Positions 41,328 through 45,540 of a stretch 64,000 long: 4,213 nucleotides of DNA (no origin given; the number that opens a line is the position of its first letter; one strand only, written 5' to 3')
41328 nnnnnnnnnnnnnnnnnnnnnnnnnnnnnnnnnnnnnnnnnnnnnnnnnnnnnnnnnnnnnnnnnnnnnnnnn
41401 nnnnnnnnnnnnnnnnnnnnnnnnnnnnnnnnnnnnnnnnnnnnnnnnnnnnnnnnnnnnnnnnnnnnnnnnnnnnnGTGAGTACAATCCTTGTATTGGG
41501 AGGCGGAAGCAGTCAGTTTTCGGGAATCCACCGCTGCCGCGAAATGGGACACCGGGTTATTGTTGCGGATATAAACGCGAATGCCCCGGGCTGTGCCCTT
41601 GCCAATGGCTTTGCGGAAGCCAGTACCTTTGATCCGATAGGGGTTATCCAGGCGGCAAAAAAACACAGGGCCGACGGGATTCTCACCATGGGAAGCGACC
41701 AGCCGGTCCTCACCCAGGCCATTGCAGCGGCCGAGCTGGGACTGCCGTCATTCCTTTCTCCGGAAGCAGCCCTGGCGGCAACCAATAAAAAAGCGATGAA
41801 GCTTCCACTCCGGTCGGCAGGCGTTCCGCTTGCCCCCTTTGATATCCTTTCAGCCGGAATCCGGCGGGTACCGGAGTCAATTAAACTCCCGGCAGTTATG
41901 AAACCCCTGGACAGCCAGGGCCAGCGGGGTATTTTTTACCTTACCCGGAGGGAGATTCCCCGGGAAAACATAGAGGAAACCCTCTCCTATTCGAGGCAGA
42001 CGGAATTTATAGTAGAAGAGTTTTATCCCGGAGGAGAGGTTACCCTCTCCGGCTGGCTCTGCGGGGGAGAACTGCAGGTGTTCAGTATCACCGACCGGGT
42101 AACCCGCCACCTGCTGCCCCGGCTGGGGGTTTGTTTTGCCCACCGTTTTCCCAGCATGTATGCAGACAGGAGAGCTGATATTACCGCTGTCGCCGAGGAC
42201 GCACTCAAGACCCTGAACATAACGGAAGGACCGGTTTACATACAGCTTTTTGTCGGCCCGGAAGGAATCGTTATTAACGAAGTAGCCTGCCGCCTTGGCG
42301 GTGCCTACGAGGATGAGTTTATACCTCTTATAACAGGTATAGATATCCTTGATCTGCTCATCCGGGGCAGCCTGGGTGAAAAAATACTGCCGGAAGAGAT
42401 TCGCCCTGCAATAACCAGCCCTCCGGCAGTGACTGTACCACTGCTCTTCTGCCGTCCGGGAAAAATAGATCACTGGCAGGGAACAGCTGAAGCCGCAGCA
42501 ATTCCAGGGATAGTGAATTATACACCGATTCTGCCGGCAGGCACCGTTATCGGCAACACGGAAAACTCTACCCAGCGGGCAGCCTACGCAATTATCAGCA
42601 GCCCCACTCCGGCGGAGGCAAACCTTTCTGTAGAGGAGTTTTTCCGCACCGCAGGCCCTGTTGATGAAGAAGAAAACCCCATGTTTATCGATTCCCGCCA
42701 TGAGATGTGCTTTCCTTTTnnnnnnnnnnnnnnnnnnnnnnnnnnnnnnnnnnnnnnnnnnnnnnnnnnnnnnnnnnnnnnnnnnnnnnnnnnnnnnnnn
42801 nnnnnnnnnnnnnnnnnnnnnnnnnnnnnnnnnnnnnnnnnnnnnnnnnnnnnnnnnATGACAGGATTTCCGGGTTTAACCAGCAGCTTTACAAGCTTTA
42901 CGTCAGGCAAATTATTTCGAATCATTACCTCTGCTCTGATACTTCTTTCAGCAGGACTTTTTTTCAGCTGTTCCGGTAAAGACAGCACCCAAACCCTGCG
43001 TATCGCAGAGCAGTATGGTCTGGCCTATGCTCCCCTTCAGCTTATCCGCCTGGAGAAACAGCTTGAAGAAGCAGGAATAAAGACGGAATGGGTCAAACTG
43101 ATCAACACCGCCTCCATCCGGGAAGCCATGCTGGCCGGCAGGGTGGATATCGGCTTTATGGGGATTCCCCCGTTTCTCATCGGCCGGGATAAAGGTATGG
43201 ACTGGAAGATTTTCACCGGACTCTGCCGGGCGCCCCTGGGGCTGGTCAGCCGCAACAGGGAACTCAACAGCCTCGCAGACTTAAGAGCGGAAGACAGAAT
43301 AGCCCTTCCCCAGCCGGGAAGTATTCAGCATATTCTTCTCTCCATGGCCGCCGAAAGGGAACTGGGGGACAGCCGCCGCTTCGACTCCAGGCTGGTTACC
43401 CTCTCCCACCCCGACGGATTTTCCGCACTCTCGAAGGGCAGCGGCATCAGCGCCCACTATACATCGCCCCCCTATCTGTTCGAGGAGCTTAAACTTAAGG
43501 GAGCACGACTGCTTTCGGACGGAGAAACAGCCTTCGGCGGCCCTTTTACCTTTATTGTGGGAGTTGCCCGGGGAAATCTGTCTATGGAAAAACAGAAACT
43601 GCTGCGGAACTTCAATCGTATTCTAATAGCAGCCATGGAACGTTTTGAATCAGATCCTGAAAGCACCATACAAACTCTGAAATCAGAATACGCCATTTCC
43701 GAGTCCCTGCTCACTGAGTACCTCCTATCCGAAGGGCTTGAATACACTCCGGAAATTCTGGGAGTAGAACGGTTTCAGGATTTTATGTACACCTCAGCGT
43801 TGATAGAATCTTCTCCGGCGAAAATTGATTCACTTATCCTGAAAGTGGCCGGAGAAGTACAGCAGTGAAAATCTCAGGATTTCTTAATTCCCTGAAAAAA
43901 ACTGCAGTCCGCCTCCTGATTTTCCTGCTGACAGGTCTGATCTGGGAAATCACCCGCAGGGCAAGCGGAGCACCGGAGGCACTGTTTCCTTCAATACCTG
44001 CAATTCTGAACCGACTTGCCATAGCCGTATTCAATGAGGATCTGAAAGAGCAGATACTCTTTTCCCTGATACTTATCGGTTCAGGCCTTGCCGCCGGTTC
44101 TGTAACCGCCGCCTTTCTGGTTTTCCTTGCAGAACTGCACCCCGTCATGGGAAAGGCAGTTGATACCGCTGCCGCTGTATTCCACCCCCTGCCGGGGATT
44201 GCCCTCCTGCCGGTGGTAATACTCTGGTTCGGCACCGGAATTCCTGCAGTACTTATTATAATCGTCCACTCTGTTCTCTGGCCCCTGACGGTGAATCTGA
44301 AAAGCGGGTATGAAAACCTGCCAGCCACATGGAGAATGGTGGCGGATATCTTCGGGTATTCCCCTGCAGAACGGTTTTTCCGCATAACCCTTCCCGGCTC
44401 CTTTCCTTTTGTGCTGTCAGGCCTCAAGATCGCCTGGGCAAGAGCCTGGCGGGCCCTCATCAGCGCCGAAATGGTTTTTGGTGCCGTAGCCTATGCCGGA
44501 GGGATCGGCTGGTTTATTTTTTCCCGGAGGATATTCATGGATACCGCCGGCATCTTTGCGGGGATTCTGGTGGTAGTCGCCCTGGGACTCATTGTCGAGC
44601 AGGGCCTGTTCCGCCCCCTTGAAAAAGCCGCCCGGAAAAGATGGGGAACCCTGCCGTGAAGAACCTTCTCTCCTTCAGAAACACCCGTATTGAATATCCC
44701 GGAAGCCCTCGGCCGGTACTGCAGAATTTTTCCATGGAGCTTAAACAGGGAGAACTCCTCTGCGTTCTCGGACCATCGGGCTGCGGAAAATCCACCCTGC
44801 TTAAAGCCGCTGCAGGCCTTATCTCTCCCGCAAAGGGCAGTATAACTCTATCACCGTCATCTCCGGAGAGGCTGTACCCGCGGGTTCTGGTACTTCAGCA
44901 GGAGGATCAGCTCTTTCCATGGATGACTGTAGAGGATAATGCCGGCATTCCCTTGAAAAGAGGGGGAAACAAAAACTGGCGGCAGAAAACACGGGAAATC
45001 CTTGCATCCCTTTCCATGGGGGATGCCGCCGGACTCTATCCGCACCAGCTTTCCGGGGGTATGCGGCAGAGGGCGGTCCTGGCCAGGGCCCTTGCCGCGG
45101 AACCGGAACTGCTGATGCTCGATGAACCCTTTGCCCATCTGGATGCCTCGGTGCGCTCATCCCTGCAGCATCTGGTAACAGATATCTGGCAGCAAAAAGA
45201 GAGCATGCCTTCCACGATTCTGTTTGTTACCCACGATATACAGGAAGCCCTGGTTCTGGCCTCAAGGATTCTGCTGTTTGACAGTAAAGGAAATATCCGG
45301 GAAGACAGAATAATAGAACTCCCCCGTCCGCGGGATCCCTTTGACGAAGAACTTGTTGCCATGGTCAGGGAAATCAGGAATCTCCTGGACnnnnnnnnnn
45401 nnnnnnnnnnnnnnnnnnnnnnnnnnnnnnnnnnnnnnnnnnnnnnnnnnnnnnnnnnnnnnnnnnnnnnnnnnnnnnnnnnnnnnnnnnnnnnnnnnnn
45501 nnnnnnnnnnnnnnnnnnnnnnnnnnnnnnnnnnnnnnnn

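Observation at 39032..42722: Five genes chained by start/stop overlaps: CE7 esterase, ArnE-like, ArnF-like, GT2, ATP-grasp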

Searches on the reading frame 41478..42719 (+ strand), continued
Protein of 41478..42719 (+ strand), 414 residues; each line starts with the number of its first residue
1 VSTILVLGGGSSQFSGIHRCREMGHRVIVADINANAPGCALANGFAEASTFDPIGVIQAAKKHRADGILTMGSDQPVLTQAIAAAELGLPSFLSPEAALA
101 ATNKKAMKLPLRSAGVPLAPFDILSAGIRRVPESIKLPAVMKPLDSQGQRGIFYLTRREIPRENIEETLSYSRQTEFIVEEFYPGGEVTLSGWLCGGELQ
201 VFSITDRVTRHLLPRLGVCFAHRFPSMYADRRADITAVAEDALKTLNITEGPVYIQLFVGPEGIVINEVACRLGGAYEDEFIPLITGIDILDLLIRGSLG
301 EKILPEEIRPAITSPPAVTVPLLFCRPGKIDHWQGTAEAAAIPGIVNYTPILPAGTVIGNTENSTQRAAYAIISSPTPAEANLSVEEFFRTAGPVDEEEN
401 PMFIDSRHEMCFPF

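Call 47: search_protein_families(library=pfam, proteins=[L002:4531-6459:-], max_evalue=0.001)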
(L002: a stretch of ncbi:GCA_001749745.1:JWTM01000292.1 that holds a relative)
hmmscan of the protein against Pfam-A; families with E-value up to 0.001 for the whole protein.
L002:4531-6459:- (642 aa): 0 families

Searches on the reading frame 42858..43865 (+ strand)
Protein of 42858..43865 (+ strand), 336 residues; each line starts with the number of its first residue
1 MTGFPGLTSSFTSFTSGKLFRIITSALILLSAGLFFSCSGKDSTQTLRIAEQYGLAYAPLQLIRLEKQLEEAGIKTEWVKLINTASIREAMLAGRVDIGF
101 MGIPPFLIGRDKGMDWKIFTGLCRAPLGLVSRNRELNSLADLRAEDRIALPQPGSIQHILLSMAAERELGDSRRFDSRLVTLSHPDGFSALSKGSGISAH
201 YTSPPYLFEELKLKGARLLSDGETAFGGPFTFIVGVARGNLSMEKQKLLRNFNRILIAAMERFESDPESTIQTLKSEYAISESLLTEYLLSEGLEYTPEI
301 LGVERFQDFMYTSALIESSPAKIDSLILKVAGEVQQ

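Call 3: search_protein_families(library=pfam, proteins=[window:42858-43865:+], max_evalue=0.01)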
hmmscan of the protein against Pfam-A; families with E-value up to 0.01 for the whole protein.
window:42858-43865:+ (336 aa): 4 families
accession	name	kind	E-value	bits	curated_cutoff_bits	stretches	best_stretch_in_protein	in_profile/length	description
PF13379.11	NMT1_2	-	0.00025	21.4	24.7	1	56-206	17-182/252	NMT1-like family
PF09084.16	NMT1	-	0.00062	20.2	20.5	0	52-103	95-148/216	NMT1/THI5 like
PF12974.12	Phosphonate-bd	-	0.0072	16.2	27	0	65-157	23-117/242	ABC transporter, phosphonate, periplasmic substrate-binding protein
PF03180.19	Lipoprotein_9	-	0.0082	15.8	27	0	64-164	16-116/236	NlpA lipoprotein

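Call 4: search_protein_families(library=ncbifam, proteins=[window:42858-43865:+], max_evalue=0.01)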
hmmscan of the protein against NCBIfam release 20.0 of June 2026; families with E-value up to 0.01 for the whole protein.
window:42858-43865:+ (336 aa): 4 families
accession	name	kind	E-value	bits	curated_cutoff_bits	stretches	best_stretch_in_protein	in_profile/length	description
TIGR01728.1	SsuA_fam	subfamily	2.4e-20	72.9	163.5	1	47-300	1-253/290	aliphatic sulfonate ABC transporter substrate-binding protein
TIGR01729.1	taurine_ABC_bnd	equivalog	4.6e-10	39.4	304.25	1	70-269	23-219/300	taurine ABC transporter substrate-binding protein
NF008588.0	PRK11553.1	subfamily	2.1e-07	30.2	299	1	23-289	5-266/319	aliphatic sulfonate ABC transporter substrate-binding protein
NF008553.0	PRK11480.1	equivalog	2.4e-05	23.7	490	1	55-273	31-245/320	taurine ABC transporter substrate-binding protein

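Call 23: search_solved_structures(query=window:42858-43865:+, max_evalue=0.01)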
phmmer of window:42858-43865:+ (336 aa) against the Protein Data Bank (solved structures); distinct sequences matched with E-value up to 0.01: 3.
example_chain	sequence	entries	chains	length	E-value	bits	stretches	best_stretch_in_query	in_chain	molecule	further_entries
2x26_A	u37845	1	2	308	4e-06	29.6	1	64-224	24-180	PERIPLASMIC ALIPHATIC SULPHONATES-BINDING PROTEIN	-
6ssy_A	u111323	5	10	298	6.5e-05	25.6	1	59-270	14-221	Taurine-binding periplasmic protein | Taurine ABC transporter substrate-binding protein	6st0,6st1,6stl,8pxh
3e4r_A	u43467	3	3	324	0.00019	24.1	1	48-225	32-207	Nitrate transport protein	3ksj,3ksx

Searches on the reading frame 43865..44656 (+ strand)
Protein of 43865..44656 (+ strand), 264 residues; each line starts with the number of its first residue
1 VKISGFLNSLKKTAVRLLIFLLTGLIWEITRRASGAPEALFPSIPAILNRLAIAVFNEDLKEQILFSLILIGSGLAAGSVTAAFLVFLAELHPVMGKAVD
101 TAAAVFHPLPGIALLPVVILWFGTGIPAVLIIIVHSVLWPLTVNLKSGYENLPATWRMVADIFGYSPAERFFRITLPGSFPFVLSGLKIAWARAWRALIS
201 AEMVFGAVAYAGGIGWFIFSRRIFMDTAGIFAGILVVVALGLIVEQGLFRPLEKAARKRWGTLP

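Call 3: search_protein_families(library=pfam, proteins=[window:43865-44656:+], max_evalue=0.01)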
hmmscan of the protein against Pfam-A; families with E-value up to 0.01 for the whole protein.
window:43865-44656:+ (264 aa): 1 family
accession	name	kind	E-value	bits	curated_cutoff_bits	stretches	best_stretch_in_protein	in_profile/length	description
PF00528.27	BPD_transp_1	-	1.8e-15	57.6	26.4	1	90-244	11-171/184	Binding-protein-dependent transport system inner membrane component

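Call 4: search_protein_families(library=ncbifam, proteins=[window:43865-44656:+], max_evalue=0.01)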
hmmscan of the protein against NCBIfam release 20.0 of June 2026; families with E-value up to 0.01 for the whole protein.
window:43865-44656:+ (264 aa): 9 families
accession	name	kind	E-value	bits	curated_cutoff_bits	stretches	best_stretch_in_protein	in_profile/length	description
TIGR01183.1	ntrB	equivalog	1.8e-21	76.8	209.05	1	57-245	12-196/202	nitrate ABC transporter permease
NF040733.1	ABC_perm_U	equivalog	5.9e-19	68.5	295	1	10-248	5-238/251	ABC transporter permease subunit SaoP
NF008470.0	PRK11365.1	equivalog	6.6e-16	58.5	347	1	26-244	24-238/263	aliphatic sulfonate ABC transporter permease SsuC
NF007545.0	PRK10160.1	equivalog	2.8e-14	53.2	342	1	67-250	83-261/275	taurine ABC transporter permease TauC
TIGR01581.1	Mo_ABC_porter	hypoth_equivalog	7.9e-08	32.1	210.3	1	142-198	119-175/225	ABC transporter permease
TIGR02141.1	modB_ABC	equivalog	2.7e-06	27.2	182.6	1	135-208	88-162/208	molybdate ABC transporter permease subunit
NF040839.1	tungstate_WtpB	equivalog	3.9e-05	23.4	340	1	130-195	128-194/251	tungstate ABC transporter permease WtpB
NF008196.0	PRK10952.1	equivalog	0.00011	21.1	439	1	112-245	195-322/356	glycine betaine/L-proline ABC transporter permease ProW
TIGR03416.1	ABC_choXWV_perm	equivalog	0.0019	17.7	363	1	3-242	36-261/267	choline ABC transporter permease subunit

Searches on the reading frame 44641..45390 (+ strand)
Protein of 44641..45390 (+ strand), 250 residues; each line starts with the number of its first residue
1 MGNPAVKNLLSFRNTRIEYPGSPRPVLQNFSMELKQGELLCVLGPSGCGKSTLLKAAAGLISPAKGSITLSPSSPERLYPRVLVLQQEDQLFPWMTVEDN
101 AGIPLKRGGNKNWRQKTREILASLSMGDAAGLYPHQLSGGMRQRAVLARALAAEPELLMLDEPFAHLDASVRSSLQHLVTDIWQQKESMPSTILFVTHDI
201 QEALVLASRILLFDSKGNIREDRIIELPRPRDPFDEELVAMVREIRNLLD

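Call 3: search_protein_families(library=pfam, proteins=[window:44641-45390:+], max_evalue=0.01)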
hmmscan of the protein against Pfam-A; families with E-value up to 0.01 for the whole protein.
window:44641-45390:+ (250 aa): 13 families
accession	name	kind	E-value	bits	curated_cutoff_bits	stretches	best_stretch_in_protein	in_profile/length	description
PF00005.33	ABC_tran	-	4.3e-32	112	25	1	27-165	1-137/137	ABC transporter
PF13304.12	AAA_21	-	5.2e-11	43.6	27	1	76-200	182-300/304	AAA domain, putative AbiEii toxin, Type IV TA system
PF13191.12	AAA_16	-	4e-05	24.6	32.6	1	36-184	23-161/167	AAA ATPase domain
PF13555.12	AAA_29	-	8.3e-05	22.7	27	1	32-65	17-50/61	P-loop containing region of AAA domain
PF13401.12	AAA_22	-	9.8e-05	23.1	27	1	37-204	5-130/130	AAA domain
PF20703.3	nSTAND1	-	0.00015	22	27.1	1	31-65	27-59/379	Novel STAND NTPase 1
PF03215.21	Rad17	-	0.0018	18.7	23.8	1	28-57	36-65/186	Rad17 P-loop domain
PF02463.25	SMC_N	-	0.0026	17.7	40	0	129-181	129-185/220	RecF/RecN/SMC N terminal domain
PF25199.1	nSTAND_NTPase5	-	0.0031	17.8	34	1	35-74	39-78/145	Novel STAND NTPase 5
PF00004.35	AAA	-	0.0048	17.8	21.2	0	40-60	1-21/131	ATPase family associated with various cellular activities (AAA)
PF03193.22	RsgA_GTPase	-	0.0052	17.1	30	1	30-59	100-128/174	RsgA GTPase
PF13476.12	AAA_23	-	0.0066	17.5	27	0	7-56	5-38/201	AAA domain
PF05729.18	NACHT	-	0.0098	16.2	26.7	0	39-56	2-19/167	NACHT domain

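Call 4: search_protein_families(library=ncbifam, proteins=[window:44641-45390:+], max_evalue=0.01)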
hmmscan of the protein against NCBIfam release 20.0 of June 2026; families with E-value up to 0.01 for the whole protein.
window:44641-45390:+ (250 aa): 192 families (the best 25 are shown)
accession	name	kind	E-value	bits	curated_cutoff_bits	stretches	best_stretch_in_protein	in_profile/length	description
NF040729.1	ABC_ATP_SaoA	equivalog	1.2e-51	175.6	360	1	24-249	18-243/248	ABC transporter ATP-binding protein SaoA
NF008421.0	PRK11248.1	equivalog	2.9e-49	167.8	357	1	12-220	4-210/255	taurine ABC transporter ATP-binding subunit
NF008420.0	PRK11247.1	equivalog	8e-49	166.1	395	1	24-241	25-234/257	aliphatic sulfonates ABC transporter ATP-binding protein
TIGR03265.1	PhnT2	equivalog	2.3e-48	165.2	457.7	1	26-215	19-210/353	putative 2-aminoethylphosphonate ABC transporter ATP-binding protein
TIGR01184.1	ntrCD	subfamily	1.2e-47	162.4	291.8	1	27-232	1-209/230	nitrate ABC transporter ATP-binding protein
TIGR03258.1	PhnT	equivalog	1.1e-45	156.2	499.15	1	17-231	16-225/359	2-aminoethylphosphonate ABC transport system ATP-binding subunit PhnT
TIGR01186.1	proV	subfamily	3.7e-43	148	326.6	1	28-219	10-208/363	betaine/proline/choline family ABC transporter ATP-binding protein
TIGR00968.1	3a0106s01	subfamily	4.3e-42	144.2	342.75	1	26-220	15-210/237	sulfate ABC transporter ATP-binding protein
NF006987.0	PRK09452.1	equivalog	3.9e-41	141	482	1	8-221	16-228/378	spermidine/putrescine ABC transporter ATP-binding protein PotA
TIGR01187.1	potA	subfamily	8.3e-41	140.1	355.6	1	42-220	1-180/325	polyamine ABC transporter ATP-binding protein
NF008621.0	PRK11607.1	equivalog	1.1e-40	139.6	613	1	5-215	15-225/377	putrescine ABC transporter ATP-binding subunit PotG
NF040933.2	ABC_arch_GlcV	equivalog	1.4e-39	136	450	1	26-213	21-215/357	glucose ABC transporter ATP-binding protein GlcV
NF008653.0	PRK11650.1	subfamily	1.9e-39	135.7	432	1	10-214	4-209/357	sn-glycerol-3-phosphate ABC transporter ATP-binding protein UgpC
NF008039.0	PRK10771.1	equivalog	3.8e-39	134.5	298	1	29-214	17-204/234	thiamine ABC transporter ATP-binding protein ThiQ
NF008105.0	PRK10851.1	equivalog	9.5e-39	133.1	502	1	25-220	16-216/362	sulfate/thiosulfate ABC transporter ATP-binding protein CysA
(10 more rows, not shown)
